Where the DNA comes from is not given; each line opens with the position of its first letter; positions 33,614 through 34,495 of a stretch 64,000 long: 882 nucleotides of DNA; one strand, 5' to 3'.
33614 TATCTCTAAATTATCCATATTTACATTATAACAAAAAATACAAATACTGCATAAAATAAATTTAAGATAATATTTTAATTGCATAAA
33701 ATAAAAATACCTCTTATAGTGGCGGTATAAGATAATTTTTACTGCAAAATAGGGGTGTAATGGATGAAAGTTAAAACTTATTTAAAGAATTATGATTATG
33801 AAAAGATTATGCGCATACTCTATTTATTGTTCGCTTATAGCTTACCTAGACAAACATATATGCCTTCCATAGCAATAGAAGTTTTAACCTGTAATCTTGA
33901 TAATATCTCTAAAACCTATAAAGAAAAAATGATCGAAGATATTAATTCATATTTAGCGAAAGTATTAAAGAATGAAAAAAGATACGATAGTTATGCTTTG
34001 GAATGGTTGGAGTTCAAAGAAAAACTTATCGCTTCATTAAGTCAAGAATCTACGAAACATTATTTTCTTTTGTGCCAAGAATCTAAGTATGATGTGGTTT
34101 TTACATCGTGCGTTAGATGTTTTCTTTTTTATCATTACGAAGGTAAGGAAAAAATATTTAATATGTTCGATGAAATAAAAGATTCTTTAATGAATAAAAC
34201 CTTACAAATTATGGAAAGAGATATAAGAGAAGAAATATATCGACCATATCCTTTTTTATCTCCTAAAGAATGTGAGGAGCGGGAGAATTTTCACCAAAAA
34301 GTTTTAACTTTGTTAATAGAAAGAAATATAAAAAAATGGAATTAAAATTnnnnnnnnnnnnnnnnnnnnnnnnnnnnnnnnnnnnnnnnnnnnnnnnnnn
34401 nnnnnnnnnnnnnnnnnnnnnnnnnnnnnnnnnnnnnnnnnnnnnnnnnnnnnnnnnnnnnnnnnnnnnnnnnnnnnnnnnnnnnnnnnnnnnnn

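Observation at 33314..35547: Split HipA toxin module: stand-alone HipS-like N-domain plus a HipT-like kinase with a zinc ribbon, and a divergent XRE regulator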

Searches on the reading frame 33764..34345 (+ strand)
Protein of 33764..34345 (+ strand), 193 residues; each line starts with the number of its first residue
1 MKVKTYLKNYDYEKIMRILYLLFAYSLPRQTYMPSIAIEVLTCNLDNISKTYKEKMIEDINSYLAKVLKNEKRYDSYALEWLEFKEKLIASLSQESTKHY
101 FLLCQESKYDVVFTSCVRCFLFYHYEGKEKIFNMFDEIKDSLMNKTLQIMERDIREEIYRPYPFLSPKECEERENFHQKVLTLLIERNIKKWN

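Call 3: search_protein_families(library=pfam, proteins=[window:33764-34345:+], max_evalue=0.1)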
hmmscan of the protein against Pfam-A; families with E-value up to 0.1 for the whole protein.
window:33764-34345:+ (193 aa): 1 family
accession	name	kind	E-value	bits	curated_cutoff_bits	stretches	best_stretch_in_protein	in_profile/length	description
PF21370.4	PAS_GdpP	-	0.052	14.4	27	0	53-121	21-86/90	Cyclic-di-AMP phosphodiesterase GdpP-like, PAS domain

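Call 4: search_protein_families(library=ncbifam, proteins=[window:33764-34345:+], max_evalue=0.1)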
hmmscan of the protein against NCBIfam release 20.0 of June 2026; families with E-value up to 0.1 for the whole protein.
window:33764-34345:+ (193 aa): 0 families
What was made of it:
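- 33764..34345 (+): ORF193: an orphan all-helical protein with two similar halves. It is the first gene of the operon, and its function is unknown. No Pfam or NCBIfam match (calls 3, 4).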

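Call 25: find_homologous_proteins(query=window:33764-34345:+, max_evalue=0.01)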
Query window:33764-34345:+ (193 aa): 2 proteins with E <= 0.01 among 73 candidates.
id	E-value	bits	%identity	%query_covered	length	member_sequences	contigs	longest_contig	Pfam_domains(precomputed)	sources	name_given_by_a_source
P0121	4.8e-122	423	100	100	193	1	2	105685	-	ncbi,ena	-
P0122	6.6e-81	289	73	100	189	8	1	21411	-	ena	-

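Call 45: predict_structure(alignment_id=A2)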
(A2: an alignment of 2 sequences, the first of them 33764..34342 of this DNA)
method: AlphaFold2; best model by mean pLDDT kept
length: 193 residues; sequences in the alignment: 2
mean_pLDDT: 62.3   pTM: 0.54
mean pLDDT of the five models: 62.3, 59.1, 56.6, 51.7, 43.7
residues with pLDDT >= 90: 0; 70-90: 58; 50-70: 98; < 50: 37
segments of 3 or more residues with pLDDT < 50: 1-10, 29-31, 96-112, 189-193
pLDDT, mean of each block of 10 residues (from residue 1): 32 58 58 61 70 83 81 74 87 57 40 52 54 56 61 67 69 68 64 37
secondary structure, 60 per line:
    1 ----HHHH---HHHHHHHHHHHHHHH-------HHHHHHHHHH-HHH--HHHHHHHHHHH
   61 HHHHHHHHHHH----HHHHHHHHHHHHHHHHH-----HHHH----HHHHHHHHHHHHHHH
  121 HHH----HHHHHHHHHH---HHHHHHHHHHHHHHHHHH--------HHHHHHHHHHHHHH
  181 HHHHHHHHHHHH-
elements in order: H5-8 H12-26 H34-43 H50-71 H76-92 H98-101 H106-123 H128-137 H141-158 H167-192

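Call 47: search_protein_representatives(alignment_id=A2)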
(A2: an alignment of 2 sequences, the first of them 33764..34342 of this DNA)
Query: 2 sequences, 193 profile positions. Proteins with E-value up to 0.001 (for the whole library): 8; up to 1e-10: 4; up to 1e-30: 1. The best 8 are listed.
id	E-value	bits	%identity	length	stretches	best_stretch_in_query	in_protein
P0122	3.0e-117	405.5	-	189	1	1-193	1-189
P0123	1.5e-19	86.7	-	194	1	1-193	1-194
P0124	4.6e-19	85.2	-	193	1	7-193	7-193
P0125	6.5e-17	78.1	-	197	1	18-193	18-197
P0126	1.2e-07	47.9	-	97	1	19-97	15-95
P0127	3.8e-05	39.8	-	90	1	18-90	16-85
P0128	4.0e-04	36.4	-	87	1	17-91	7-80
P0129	7.9e-04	35.4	-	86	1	20-95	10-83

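Call 49: find_encoding_contigs(protein=P0123, flank=4000, max_places=3)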
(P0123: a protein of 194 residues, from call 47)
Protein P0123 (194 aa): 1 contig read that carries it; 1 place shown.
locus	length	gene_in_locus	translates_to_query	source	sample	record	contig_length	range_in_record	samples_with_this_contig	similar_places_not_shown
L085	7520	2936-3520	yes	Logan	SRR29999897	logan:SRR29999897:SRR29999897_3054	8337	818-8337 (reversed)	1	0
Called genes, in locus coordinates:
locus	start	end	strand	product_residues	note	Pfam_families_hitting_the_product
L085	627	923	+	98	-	-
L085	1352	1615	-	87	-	PF04014:MazE_antitoxin (faint)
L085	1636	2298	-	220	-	PF04237:YjbR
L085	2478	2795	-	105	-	PF01381:HTH_3 (weak), PF13443:HTH_26 (weak)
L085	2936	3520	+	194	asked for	-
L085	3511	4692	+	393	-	-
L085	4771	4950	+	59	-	PF13783:DUF4177 (weak)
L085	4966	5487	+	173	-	PF00583:Acetyltransf_1, PF13673:Acetyltransf_10, PF13420:Acetyltransf_4 (weak), PF13508:Acetyltransf_7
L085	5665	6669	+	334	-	PF13280:WYL (weak)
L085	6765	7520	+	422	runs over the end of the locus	PF13401:AAA_22 (faint), PF00004:AAA, PF01434:Peptidase_M41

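Call 50: find_encoding_contigs(protein=P0124, flank=4000, max_places=3)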
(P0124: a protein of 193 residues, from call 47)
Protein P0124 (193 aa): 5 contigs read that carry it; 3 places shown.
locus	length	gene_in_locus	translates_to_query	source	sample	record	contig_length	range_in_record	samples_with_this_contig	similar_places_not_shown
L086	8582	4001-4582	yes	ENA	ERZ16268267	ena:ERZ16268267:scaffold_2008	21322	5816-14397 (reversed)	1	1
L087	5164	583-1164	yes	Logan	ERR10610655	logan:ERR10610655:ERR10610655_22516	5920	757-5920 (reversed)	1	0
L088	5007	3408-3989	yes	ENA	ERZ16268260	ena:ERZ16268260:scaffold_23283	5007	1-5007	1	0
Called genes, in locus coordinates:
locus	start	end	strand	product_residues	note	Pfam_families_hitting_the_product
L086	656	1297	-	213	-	PF14018:DUF4234 (faint), PF05987:DUF898, PF20403:DUF6693, PF05987:DUF898 (weak)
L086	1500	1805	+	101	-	PF20586:DUF6788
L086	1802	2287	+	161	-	PF13151:DUF3990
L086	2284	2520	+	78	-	-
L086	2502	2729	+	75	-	PF12668:DUF3791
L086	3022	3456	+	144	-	PF00583:Acetyltransf_1, PF13508:Acetyltransf_7 (weak)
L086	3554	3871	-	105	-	PF12844:HTH_19 (weak), PF01381:HTH_3, PF13443:HTH_26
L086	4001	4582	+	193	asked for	-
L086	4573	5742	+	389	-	-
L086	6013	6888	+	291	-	PF07804:HipA_C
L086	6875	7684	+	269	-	-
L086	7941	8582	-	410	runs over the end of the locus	-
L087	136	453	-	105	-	PF12844:HTH_19 (weak), PF01381:HTH_3, PF13443:HTH_26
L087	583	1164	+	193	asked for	-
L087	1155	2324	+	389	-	-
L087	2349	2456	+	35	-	-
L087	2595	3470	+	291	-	PF07804:HipA_C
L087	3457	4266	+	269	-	-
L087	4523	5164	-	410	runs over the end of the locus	-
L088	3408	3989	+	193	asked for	-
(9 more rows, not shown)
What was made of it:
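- In L086 and L087 another HipA_C kinase lies about 1.5 kb downstream of the ORF193 homolog (call 50).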

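Call 51: find_encoding_contigs(protein=P0125, flank=4000, max_places=3)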
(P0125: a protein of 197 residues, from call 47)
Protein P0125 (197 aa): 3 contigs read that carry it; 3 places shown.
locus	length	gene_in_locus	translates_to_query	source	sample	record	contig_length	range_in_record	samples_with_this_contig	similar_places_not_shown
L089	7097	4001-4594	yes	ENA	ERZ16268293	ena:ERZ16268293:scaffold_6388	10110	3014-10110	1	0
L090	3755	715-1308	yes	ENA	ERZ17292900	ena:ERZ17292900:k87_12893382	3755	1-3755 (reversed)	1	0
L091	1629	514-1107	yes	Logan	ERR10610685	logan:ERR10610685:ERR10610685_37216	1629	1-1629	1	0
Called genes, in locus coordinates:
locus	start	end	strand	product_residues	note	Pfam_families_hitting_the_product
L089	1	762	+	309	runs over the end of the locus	-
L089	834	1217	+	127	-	-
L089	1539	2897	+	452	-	PF13173:AAA_14, PF13635:DUF4143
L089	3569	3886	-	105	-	PF01381:HTH_3, PF13443:HTH_26 (weak)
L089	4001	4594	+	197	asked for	-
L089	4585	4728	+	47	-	-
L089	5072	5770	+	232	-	-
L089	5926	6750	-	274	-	PF07751:Abi_2 (weak)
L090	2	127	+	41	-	?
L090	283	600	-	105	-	PF01381:HTH_3, PF13443:HTH_26 (weak)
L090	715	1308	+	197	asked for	-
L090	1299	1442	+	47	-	-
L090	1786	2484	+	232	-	-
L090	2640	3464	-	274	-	PF07751:Abi_2 (weak)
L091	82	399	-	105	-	PF01381:HTH_3, PF13443:HTH_26 (weak)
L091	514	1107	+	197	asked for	-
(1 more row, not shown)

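Call 52: search_protein_families(library=phrogs, proteins=[window:33764-34342:+, P0123, P0124, P0125, P0126, P0127, P0128, P0129, L085:3511-4689:+], max_evalue=0.01)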
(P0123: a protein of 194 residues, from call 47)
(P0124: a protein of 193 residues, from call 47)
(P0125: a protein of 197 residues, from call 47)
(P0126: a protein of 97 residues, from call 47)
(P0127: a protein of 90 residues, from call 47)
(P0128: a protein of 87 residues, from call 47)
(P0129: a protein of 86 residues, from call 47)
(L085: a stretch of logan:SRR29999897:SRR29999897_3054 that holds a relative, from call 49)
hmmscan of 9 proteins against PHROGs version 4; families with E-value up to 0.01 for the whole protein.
window:33764-34342:+ (193 aa): 1 family
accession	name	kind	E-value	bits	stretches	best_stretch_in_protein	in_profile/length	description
phrog_11947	-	unknown function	6.6e-07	30.4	1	6-98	7-94/100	-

P0123 (194 aa): 1 family
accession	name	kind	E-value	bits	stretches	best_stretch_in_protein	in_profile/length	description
phrog_11947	-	unknown function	7.1e-12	46.3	1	18-92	16-89/100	-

P0124 (193 aa): 2 families
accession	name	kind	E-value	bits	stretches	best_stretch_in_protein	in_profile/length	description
phrog_11947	-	unknown function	1.1e-14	55.4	1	17-88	15-84/100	-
phrog_24431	-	unknown function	0.0053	18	1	48-110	14-77/109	-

P0125 (197 aa): 1 family
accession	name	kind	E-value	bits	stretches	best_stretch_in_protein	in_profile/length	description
phrog_11947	-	unknown function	9.3e-18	65.2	2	14-102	12-92/100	-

P0126 (97 aa): 1 family
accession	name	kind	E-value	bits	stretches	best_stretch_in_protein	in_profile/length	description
phrog_11947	-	unknown function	9.4e-12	45.9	1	14-92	16-91/100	-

P0127 (90 aa): 1 family
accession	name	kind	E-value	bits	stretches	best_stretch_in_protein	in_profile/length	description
phrog_11947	-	unknown function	1e-09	39.4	1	1-82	1-83/100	-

P0128 (87 aa): 2 families
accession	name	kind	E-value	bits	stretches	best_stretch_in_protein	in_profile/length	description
phrog_11947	-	unknown function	2.6e-06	28.5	1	8-77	16-84/100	-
phrog_19301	-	unknown function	0.0085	17.1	0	31-75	3-48/63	-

P0129 (86 aa): 1 family
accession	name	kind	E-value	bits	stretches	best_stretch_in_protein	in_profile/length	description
phrog_11947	-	unknown function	2.2e-11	44.7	1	6-83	14-91/100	-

L085:3511-4689:+ (393 aa): 0 families
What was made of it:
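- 33764..34345 (+): The N-terminal half matches phrog_11947, of unknown function, at 6.6e-07 (call 52).
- The N-terminal half of ORF193 matches a phage protein family, phrog_11947 (call 52).
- Tried and rejected: PHROGs gave only an unknown-function family (call 52).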

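Call 57: search_dna_similar(query=P0125, collection=phages, mode=protein, max_evalue=0.01, max_rows=15)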
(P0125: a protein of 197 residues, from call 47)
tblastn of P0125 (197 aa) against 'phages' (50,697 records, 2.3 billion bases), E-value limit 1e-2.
No match.

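Call 61: search_protein_families(library=pfam, proteins=[L086:4573-5742:+, L086:6013-6888:+, L086:6875-7684:+, L089:5072-5770:+], max_evalue=0.01)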
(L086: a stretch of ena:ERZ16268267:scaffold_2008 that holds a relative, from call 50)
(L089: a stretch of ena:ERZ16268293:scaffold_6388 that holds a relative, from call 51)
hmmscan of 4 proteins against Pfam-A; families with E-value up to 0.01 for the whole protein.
L086:4573-5742:+ (389 aa): 0 families

L086:6013-6888:+ (291 aa): 2 families
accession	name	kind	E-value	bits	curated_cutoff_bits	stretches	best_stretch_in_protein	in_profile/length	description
PF07804.18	HipA_C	-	1.1e-15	58.3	30.5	1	15-195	2-178/213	HipA-like C-terminal domain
PF00454.33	PI3_PI4_kinase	-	0.0025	18.2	27.1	1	133-184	131-179/241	Phosphatidylinositol 3- and 4-kinase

L086:6875-7684:+ (269 aa): 0 families

L089:5072-5770:+ (232 aa): 0 families

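Call 62: search_protein_families(library=padloc, proteins=[window:33764-34345:+, L086:4573-5742:+, L086:6875-7684:+], max_evalue=0.01)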
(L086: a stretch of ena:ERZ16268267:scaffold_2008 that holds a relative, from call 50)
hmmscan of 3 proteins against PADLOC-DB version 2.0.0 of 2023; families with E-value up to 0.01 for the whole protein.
window:33764-34345:+ (193 aa): 1 family
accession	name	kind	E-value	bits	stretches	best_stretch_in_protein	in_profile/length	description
PDLC02804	SspH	-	0.006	12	1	31-73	680-722/1561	SspH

L086:4573-5742:+ (389 aa): 0 families

L086:6875-7684:+ (269 aa): 0 families

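Call 63: fold_search(model_id=the predicted structure, library=pdb)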
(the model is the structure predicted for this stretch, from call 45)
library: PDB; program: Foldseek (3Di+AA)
matches with E <= 10: 396; with E <= 0.001: 0
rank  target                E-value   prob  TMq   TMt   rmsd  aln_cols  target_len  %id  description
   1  5cwb                  1.5e-01  0.54  0.24  0.23  18.0       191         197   12  Crystal structure of de novo designed helical repeat protein DHR4 (released 2015-12-16)
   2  3f57_B                2.2e-01  0.21  0.19  0.20  19.9       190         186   12  Crystal structure of human erythroid beta spectrin repeats 14 and 15 (ankyrin binding domain) (released 2009-02-24)
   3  9n2d_F                4.1e-01  0.35  0.24  0.20  17.9       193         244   12  Cryo-EM structure of an extended F. johnsoniae BAM complex, composite map (released 2025-07-09)
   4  9k89_0                4.3e-01  0.21  0.19  0.15  14.0       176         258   14  Cryo-EM structure of designed zinc-induced icosahedron Cage-i53-Zn1-HEHE-6 (released 2025-10-29)
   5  7lcy_A                5.0e-01  0.28  0.26  0.17  17.2       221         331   16  Crystal structure of the ligand-free ARM domain from Drosophila SARM1 (released 2021-03-10)
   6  3qml_C                5.2e-01  0.30  0.27  0.21  16.8       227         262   11  The structural analysis of Sil1-Bip complex reveals the mechanism for Sil1 to function as a novel nucleotide exchange  (released 2011-06-29)
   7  8e0l_A                5.8e-01  0.14  0.17  0.20  15.0       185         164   12  Homotrimeric variant of tcTRP9, BGL06 (released 2023-04-12)
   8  6rx2_A                6.0e-01  0.14  0.20  0.19  15.2       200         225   14  Fragment AZ-005 binding at the p53pT387/14-3-3 sigma interface (released 2020-06-17)
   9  4pw4                  6.3e-01  0.14  0.18  0.06  14.1       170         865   15  Crystal structure of Aminopeptidase N in complex with phosphonic acid analogue of homophenylalanine L-(R)-hPheP (released 2014-06-25)
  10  9mg8_B                6.3e-01  0.13  0.18  0.11  21.3       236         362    9  Crystal Structure of b-iTHR-110 (released 2025-12-17)
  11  8e0o_A                6.7e-01  0.33  0.22  0.29  14.0       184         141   12  Heterotrimeric variant of tcTRP9, hetBGL03-15-18 (released 2023-04-12)
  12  8e12_C                7.0e-01  0.33  0.23  0.27  16.6       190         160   11  Homotrimeric variant of tcTRP9, BGL14 (released 2023-04-12)
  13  4wyv_E                7.0e-01  0.28  0.32  0.29  13.8       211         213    7  Crystal Structure of Human Translin in Open Conformation (released 2014-11-26)
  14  8e0l_C                7.3e-01  0.15  0.21  0.24  15.8       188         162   16  Homotrimeric variant of tcTRP9, BGL06 (released 2023-04-12)
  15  4qpe                  7.7e-01  0.13  0.19  0.07  15.2       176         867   14  Crystal structure of Aminopeptidase N in complex with N-cyclohexyl-1,2-diaminoethylphosphonic acid (released 2014-09-24)
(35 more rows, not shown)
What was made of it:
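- Tried and rejected: The first AF2 model was poor (pLDDT 62, call 45), and its Foldseek-PDB search gave nothing with E <= 0.001 (call 63).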

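Call 66: predict_structure(alignment_id=A3)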
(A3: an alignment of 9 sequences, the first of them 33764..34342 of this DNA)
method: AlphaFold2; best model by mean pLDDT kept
length: 193 residues; sequences in the alignment: 9
mean_pLDDT: 80.1   pTM: 0.77
mean pLDDT of the five models: 80.1, 78.5, 77.1, 74.7, 74.2
residues with pLDDT >= 90: 71; 70-90: 68; 50-70: 48; < 50: 6
segments of 3 or more residues with pLDDT < 50: 188-193
pLDDT, mean of each block of 10 residues (from residue 1): 85 91 89 90 96 96 85 74 97 91 88 82 65 75 79 71 63 64 53 33
secondary structure, 60 per line:
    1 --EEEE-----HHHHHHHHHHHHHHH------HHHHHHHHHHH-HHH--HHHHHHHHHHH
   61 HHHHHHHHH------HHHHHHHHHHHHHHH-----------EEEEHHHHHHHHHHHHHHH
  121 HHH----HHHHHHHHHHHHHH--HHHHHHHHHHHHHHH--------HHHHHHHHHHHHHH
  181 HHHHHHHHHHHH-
elements in order: E3-6 H12-26 H33-43 H50-69 H76-90 E102-105 H106-123 H128-141 H144-158 H167-192
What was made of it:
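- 33764..34345 (+): The AF2 model has pLDDT 80 and pTM 0.77 (call 66).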
